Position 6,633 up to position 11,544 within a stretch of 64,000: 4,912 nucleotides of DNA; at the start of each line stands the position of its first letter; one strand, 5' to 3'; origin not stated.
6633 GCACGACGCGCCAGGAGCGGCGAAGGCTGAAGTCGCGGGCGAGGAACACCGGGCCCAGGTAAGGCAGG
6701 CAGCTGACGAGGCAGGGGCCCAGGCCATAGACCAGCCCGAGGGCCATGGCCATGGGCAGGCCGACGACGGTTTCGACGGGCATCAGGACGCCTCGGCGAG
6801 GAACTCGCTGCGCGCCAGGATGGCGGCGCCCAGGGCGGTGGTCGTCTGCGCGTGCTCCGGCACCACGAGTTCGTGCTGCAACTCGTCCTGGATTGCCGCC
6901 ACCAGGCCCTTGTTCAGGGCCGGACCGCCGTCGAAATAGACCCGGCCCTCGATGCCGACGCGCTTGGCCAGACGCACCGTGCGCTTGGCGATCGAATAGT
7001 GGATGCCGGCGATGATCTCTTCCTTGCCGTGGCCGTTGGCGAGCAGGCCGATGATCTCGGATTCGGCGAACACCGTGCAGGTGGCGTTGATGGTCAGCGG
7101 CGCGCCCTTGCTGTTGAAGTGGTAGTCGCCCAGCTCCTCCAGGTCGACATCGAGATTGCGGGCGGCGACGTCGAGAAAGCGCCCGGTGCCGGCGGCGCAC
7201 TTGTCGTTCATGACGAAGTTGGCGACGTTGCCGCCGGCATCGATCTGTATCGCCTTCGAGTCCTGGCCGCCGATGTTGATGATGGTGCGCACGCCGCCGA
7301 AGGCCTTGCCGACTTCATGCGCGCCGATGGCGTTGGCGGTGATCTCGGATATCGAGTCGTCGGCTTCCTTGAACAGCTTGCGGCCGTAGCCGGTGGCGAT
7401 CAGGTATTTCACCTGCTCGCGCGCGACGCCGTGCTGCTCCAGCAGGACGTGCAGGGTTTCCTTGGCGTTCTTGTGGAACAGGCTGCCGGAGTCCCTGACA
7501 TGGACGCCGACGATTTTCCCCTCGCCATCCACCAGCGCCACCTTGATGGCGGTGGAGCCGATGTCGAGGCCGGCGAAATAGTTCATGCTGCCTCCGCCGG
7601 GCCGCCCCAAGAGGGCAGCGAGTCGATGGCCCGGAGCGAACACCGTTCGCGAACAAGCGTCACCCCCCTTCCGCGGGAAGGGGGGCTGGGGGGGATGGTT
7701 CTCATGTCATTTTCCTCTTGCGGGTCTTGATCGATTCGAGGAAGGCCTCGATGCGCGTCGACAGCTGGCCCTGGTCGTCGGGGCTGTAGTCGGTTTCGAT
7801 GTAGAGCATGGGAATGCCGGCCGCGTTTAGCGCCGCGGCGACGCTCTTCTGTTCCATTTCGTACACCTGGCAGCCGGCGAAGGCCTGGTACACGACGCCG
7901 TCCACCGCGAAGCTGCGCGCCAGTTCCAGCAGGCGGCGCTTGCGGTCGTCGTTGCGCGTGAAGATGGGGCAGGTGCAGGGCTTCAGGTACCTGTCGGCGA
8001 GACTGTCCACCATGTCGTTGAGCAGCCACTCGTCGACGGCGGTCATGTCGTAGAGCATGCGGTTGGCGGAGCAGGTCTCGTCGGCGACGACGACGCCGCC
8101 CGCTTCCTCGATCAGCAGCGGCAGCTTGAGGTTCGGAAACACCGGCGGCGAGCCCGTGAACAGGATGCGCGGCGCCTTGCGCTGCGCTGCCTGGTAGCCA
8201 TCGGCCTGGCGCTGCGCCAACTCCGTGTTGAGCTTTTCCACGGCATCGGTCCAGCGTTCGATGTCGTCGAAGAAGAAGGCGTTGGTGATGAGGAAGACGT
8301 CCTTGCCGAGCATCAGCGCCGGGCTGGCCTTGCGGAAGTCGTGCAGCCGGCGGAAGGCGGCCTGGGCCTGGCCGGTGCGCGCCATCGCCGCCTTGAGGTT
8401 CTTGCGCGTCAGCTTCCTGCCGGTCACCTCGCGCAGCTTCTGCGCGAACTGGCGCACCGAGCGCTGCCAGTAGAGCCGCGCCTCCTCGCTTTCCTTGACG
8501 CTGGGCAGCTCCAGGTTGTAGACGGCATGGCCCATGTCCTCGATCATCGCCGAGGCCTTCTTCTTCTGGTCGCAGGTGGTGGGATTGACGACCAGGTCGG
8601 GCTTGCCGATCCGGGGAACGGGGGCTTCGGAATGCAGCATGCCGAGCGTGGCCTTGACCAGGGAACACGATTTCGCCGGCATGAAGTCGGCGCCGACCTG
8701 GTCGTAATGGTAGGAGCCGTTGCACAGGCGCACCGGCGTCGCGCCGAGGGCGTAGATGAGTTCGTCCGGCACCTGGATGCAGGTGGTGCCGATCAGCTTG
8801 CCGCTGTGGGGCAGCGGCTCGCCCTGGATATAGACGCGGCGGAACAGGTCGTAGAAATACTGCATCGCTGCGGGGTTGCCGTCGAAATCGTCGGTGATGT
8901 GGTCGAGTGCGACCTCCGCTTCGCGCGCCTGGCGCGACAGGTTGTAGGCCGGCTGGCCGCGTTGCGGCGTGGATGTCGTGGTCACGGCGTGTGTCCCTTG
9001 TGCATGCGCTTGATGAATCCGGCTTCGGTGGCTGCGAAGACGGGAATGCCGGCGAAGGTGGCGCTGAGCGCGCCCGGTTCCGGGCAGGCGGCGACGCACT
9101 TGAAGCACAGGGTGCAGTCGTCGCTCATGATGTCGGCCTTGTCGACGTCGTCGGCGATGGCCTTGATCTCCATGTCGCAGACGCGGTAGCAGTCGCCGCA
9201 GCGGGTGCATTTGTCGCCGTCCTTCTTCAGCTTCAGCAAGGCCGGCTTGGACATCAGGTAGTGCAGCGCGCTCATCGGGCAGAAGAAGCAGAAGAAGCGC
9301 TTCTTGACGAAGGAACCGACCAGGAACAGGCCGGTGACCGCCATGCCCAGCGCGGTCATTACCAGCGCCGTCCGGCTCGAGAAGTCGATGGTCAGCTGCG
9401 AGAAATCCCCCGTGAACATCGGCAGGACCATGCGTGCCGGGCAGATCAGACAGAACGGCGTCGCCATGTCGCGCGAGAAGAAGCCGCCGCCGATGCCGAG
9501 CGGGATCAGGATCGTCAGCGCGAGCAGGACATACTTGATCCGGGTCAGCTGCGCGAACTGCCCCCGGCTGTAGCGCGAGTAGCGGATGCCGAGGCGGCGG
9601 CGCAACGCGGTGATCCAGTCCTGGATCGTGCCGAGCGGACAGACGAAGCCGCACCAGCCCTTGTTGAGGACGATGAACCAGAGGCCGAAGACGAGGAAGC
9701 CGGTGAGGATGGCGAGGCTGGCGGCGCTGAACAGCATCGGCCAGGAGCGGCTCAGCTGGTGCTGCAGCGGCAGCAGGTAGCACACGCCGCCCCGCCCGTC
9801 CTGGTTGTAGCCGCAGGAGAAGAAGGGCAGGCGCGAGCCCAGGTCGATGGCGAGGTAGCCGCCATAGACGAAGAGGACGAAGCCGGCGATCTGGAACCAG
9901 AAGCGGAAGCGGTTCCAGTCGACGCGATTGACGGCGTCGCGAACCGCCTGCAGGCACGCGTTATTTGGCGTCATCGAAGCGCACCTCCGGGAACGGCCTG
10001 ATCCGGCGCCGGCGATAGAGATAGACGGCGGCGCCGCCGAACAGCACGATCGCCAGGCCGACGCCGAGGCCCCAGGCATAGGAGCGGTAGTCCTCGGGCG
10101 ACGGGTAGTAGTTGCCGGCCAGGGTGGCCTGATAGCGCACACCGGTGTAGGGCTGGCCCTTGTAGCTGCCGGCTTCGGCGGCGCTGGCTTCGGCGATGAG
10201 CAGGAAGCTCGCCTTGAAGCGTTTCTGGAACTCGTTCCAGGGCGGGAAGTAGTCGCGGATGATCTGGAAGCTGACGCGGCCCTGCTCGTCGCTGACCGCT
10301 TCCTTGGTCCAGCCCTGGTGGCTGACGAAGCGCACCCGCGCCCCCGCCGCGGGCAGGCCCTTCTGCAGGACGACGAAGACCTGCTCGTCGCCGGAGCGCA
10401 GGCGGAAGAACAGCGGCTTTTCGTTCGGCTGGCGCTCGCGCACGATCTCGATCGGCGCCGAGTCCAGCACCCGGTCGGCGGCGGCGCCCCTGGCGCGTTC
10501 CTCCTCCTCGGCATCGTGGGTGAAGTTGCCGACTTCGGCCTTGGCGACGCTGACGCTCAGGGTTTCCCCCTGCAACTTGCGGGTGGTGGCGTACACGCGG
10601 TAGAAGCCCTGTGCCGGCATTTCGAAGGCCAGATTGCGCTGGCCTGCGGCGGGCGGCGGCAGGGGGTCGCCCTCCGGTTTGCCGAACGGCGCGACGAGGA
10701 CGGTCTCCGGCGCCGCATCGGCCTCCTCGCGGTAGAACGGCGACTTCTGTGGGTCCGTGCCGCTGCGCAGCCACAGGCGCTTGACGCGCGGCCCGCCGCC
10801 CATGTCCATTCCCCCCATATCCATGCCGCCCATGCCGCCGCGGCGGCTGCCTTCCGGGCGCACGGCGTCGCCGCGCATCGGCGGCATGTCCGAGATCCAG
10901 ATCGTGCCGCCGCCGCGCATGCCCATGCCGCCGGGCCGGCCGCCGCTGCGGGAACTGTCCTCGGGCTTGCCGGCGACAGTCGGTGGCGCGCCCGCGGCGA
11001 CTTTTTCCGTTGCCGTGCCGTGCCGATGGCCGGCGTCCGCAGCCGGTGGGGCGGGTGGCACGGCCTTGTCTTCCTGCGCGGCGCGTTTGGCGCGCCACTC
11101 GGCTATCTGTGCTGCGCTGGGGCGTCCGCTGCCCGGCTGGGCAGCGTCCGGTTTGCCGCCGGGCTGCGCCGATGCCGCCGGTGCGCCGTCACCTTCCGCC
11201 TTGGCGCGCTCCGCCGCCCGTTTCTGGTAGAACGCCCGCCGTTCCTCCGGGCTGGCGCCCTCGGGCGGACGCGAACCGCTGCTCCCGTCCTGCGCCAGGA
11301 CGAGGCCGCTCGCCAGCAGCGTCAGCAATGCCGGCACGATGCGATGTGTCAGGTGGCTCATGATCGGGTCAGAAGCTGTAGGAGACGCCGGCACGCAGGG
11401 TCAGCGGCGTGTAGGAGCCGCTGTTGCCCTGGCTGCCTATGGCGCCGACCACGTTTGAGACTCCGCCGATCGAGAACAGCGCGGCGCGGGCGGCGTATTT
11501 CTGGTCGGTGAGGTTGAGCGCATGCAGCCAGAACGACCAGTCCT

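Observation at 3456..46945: Locus-wide regulon signature: the 17-bp palindrome TGCGRCA-N3-TGYCGCA recurs in at least 9 intergenic regions ahead of metal-uptake operons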

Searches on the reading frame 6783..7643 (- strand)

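Call 7: search_protein_families(library=pfam, proteins=[window:6783-7643:-])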
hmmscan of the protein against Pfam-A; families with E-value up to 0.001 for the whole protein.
window:6783-7643:- (286 aa): 1 family
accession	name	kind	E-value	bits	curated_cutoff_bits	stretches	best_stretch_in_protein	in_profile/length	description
PF01869.26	BcrAD_BadFG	-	8e-53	180.1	31.5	1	25-277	2-271/271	BadF/BadG/BcrA/BcrD ATPase family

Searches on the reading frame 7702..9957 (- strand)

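Call 7: search_protein_families(library=pfam, proteins=[window:7702-9957:-])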
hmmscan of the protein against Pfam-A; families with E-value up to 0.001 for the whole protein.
window:7702-9957:- (751 aa): 1 family
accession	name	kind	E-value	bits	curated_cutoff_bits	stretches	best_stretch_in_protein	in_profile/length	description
PF06050.19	HGD-D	-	3.1e-100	336.5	28.4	1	393-743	1-342/342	2-hydroxyglutaryl-CoA dehydratase, D-component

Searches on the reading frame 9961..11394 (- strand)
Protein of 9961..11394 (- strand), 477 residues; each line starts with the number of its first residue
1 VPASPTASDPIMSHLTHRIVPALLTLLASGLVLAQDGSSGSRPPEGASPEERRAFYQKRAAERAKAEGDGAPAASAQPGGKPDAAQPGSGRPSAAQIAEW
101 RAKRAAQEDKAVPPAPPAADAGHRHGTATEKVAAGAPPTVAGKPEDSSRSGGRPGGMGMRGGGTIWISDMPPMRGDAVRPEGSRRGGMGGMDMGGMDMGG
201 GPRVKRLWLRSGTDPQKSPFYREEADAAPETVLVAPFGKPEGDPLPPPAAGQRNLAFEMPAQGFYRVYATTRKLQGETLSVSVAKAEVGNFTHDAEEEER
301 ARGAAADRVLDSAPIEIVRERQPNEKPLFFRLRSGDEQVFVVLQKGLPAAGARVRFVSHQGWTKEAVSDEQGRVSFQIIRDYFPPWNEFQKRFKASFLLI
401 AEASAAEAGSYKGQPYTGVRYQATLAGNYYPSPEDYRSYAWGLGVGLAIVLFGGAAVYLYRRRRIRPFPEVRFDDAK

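Call 7: search_protein_families(library=pfam, proteins=[window:9961-11394:-])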
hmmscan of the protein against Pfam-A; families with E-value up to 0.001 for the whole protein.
window:9961-11394:- (477 aa): 1 family
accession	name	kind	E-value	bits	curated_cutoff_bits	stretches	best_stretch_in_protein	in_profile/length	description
PF10670.15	DUF4198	-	0.00046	20.8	34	0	313-378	130-195/209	Domain of unknown function (DUF4198)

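Call 72: search_protein_families(library=pfam, proteins=[window:9961-11391:-], max_evalue=0.01)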
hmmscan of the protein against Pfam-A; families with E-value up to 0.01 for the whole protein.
window:9961-11391:- (476 aa): 2 families
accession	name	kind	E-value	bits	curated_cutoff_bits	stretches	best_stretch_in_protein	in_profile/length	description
PF10670.15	DUF4198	-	0.00046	20.8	34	1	312-377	130-195/209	Domain of unknown function (DUF4198)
PF11974.14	bMG3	-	0.0079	16.6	34.9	0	340-378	19-59/103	Bacterial alpha-2-macroglobulin MG3 domain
